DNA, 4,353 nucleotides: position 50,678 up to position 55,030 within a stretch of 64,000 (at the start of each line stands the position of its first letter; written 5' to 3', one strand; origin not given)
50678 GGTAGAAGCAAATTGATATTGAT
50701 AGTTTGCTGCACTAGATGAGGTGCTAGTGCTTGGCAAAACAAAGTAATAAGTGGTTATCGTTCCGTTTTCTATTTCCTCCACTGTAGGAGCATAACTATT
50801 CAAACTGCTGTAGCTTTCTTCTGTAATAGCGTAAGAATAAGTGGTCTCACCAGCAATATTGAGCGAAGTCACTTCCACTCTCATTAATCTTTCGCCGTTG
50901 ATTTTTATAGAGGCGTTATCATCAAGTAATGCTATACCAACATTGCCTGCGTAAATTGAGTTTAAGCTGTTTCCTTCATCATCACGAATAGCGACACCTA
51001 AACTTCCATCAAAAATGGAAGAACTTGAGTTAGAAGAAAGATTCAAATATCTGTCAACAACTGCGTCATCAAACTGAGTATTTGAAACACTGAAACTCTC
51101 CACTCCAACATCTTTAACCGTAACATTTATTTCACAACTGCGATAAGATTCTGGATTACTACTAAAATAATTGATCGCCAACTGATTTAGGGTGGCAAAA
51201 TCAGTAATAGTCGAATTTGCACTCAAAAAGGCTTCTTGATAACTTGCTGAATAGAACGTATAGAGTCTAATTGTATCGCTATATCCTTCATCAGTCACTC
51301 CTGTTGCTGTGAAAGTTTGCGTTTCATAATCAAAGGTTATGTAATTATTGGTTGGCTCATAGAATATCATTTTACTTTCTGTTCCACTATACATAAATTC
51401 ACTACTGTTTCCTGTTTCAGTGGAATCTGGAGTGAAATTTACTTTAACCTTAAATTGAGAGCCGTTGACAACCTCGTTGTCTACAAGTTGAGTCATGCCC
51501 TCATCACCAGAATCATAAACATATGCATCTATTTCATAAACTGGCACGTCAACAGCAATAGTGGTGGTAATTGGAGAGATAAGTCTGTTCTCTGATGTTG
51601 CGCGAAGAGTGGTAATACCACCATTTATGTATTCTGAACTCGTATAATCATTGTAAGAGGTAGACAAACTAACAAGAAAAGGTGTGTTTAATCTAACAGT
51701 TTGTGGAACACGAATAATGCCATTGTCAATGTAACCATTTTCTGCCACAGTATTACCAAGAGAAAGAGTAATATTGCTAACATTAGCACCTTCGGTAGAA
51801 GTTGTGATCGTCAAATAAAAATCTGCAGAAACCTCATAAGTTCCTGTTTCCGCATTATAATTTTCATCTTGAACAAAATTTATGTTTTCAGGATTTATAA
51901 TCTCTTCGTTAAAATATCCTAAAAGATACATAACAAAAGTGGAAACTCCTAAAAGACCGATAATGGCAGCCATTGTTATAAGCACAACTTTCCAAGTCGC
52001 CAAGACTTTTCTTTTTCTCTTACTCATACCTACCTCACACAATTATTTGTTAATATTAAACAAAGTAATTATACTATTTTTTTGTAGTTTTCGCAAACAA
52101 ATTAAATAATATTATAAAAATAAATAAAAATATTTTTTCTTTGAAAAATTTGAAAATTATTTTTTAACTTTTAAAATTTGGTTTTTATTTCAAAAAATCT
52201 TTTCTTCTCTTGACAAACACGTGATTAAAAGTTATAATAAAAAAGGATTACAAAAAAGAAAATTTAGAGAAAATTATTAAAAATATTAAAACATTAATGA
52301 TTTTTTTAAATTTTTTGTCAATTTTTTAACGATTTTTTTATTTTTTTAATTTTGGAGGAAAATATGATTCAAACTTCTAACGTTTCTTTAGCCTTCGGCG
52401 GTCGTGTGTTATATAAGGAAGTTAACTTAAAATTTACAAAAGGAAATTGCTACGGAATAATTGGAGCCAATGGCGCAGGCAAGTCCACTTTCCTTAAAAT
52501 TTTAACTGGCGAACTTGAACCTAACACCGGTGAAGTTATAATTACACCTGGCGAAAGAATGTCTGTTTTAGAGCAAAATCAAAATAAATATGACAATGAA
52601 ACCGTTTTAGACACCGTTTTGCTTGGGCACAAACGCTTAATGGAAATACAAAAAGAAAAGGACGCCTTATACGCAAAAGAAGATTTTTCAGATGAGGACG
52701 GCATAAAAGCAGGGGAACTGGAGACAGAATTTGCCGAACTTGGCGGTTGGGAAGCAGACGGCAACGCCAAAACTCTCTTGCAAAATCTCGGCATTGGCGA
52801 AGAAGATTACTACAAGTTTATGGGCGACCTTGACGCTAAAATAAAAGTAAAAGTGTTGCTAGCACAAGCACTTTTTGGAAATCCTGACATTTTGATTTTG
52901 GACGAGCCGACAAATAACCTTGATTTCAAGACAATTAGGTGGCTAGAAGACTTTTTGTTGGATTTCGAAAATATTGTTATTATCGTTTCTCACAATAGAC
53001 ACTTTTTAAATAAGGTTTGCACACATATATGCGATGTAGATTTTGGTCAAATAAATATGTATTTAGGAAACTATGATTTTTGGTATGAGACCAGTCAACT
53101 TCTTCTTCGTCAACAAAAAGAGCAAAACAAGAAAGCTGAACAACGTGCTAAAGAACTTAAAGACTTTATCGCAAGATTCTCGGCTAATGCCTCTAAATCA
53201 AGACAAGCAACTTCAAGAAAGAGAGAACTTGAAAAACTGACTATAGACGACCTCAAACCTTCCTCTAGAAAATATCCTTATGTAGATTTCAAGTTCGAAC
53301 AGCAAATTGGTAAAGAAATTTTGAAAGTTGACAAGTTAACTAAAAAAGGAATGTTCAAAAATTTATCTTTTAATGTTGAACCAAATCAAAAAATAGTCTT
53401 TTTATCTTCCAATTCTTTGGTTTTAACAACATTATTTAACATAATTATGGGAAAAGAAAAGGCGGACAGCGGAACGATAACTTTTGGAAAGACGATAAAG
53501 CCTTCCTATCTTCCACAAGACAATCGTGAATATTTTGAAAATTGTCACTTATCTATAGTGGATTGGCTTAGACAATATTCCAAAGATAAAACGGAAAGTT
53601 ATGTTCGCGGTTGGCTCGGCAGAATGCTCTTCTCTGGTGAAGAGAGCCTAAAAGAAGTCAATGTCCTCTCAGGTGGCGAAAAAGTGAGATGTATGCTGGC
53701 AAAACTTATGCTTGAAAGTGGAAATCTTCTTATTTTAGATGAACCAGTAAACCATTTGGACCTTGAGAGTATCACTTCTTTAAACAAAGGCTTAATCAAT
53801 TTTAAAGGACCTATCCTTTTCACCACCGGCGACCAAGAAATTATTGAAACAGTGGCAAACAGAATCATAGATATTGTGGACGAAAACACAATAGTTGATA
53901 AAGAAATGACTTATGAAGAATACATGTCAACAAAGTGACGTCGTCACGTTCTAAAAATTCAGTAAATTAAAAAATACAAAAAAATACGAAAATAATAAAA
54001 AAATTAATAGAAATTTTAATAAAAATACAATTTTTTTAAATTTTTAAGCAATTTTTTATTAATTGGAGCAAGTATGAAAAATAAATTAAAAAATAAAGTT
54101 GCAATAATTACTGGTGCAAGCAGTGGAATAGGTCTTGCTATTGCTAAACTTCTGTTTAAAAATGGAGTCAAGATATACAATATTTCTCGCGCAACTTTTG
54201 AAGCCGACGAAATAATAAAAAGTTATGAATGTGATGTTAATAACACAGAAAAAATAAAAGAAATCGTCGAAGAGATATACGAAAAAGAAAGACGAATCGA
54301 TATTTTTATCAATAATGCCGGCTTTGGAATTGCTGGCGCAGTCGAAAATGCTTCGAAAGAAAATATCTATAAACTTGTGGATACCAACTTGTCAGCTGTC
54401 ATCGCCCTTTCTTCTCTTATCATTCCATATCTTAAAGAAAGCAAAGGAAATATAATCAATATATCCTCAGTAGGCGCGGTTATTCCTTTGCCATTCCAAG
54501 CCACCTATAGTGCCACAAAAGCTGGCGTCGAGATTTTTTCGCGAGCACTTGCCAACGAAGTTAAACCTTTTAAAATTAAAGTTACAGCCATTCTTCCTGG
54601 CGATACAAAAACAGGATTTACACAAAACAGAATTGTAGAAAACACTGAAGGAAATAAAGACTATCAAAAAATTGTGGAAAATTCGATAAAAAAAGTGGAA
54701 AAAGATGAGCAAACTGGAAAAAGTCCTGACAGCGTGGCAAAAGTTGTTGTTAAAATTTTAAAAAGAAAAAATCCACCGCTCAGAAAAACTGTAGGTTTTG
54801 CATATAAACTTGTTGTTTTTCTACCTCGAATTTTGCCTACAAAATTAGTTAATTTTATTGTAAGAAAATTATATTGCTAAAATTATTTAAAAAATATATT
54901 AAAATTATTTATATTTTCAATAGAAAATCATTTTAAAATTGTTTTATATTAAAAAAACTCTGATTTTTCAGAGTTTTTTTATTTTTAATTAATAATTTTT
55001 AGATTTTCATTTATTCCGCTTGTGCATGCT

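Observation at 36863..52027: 5054-aa giant membrane-anchored protein occupying about 24% of the window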

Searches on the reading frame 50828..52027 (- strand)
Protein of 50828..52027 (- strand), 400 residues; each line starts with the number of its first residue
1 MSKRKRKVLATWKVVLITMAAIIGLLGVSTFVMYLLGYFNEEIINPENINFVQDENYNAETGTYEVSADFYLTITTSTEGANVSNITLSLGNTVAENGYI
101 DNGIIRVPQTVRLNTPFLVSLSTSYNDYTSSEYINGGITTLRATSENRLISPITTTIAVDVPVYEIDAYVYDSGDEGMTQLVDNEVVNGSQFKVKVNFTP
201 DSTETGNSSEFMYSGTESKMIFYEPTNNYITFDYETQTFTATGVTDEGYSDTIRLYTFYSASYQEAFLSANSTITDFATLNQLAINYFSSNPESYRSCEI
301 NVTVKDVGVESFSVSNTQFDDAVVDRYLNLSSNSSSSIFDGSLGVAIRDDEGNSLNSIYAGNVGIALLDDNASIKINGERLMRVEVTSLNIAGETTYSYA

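Call 29: find_homologous_proteins(query=window:50828-52027:-, max_evalue=0.001)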
Query window:50828-52027:- (400 aa): 2 proteins with E <= 0.001 among 6844 candidates.
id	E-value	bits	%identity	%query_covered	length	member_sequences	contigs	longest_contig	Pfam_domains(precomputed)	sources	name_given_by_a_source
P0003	3.0e-134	466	99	56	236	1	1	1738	-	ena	-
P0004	9.1e-98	346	52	93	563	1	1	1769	-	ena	-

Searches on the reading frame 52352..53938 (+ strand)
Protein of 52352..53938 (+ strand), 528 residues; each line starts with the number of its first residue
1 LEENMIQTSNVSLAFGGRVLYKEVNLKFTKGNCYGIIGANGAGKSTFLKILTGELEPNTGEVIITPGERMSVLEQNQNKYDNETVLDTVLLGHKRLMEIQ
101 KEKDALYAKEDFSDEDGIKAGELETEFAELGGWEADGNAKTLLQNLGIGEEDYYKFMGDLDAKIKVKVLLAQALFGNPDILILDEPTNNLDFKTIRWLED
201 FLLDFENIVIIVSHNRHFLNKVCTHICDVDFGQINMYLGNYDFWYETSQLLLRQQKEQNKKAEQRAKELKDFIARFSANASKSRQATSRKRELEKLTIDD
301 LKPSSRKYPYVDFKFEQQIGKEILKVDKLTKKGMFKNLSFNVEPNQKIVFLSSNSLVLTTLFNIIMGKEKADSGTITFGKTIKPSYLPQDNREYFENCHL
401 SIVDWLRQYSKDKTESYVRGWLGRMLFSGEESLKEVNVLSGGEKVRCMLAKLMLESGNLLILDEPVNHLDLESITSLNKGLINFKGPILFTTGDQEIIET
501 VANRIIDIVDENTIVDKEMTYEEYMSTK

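Call 9: search_protein_families(library=pfam, proteins=[window:52352-53938:+], max_evalue=0.001)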
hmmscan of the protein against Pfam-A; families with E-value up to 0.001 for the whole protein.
window:52352-53938:+ (528 aa): 4 families
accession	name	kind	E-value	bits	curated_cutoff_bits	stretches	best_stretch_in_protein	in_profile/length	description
PF00005.33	ABC_tran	-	2.8e-36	125.6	25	2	22-188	2-137/137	ABC transporter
PF12848.13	ABC_tran_Xtn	-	4.8e-21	75.1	25.9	1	227-312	1-84/85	ABC transporter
PF13304.12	AAA_21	-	7.8e-08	33.2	27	0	34-51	2-19/304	AAA domain, putative AbiEii toxin, Type IV TA system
PF02463.25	SMC_N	-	1.4e-05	25.1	40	0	304-507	135-210/220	RecF/RecN/SMC N terminal domain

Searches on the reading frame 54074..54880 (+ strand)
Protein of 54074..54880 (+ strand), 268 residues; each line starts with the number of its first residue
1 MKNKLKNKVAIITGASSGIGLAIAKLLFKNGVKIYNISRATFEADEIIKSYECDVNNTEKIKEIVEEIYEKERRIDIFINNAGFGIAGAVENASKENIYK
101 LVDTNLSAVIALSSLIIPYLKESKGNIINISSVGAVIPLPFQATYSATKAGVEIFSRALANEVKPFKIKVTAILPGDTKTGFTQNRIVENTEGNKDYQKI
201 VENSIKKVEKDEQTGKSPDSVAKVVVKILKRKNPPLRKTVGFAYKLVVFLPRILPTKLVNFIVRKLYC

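Call 9: search_protein_families(library=pfam, proteins=[window:54074-54880:+], max_evalue=0.001)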
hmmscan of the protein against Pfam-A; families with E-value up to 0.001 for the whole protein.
window:54074-54880:+ (268 aa): 6 families
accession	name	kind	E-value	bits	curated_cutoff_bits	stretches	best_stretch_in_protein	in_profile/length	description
PF00106.31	adh_short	-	6.6e-47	160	26.6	1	8-186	1-190/195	short chain dehydrogenase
PF13561.12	adh_short_C2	-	1.3e-35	123.5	27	1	14-185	1-183/236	Enoyl-(Acyl carrier protein) reductase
PF08659.16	KR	-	2.7e-11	44.1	22.6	1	11-159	4-163/180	KR domain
PF08643.16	DUF1776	-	1.9e-07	31.2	25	1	77-259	96-293/294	Fungal family of unknown function (DUF1776)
PF23441.1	SDR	-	7.6e-06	25.9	27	1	3-233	3-243/258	SDR-like rossmann domain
PF01370.27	Epimerase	-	0.00015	21.7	20.9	1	11-132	2-115/240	NAD dependent epimerase/dehydratase family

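Call 39: find_encoding_contigs(protein=window:54074-54880:+, flank=2000, max_places=6)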
Protein window:54074-54880:+ (268 aa): 4 contigs read that carry it; 3 places shown.
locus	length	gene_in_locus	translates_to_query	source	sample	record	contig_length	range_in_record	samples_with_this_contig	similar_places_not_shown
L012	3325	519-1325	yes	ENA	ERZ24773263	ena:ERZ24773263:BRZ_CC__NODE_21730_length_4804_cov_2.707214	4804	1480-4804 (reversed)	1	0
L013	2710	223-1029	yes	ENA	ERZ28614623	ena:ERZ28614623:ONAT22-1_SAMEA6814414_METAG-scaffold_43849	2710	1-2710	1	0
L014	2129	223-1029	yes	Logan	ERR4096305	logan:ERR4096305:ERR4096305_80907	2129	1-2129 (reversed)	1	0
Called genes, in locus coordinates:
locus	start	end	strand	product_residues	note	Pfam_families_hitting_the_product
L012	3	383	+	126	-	?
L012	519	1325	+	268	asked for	PF00106:adh_short, PF08659:KR, PF23441:SDR (faint), PF13561:adh_short_C2, PF08643:DUF1776 (weak)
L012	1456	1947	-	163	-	-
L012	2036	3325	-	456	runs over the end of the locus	PF28494:GlyRS_ins_1 (weak), PF00587:tRNA-synt_2b, PF03129:HGTP_anticodon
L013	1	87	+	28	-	?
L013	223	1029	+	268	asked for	PF00106:adh_short, PF08659:KR, PF23441:SDR (faint), PF13561:adh_short_C2, PF08643:DUF1776 (weak)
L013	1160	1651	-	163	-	-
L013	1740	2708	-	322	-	?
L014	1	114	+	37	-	?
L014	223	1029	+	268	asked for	PF00106:adh_short, PF08659:KR, PF23441:SDR (faint), PF13561:adh_short_C2, PF08643:DUF1776 (weak)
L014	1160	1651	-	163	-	-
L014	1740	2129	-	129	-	?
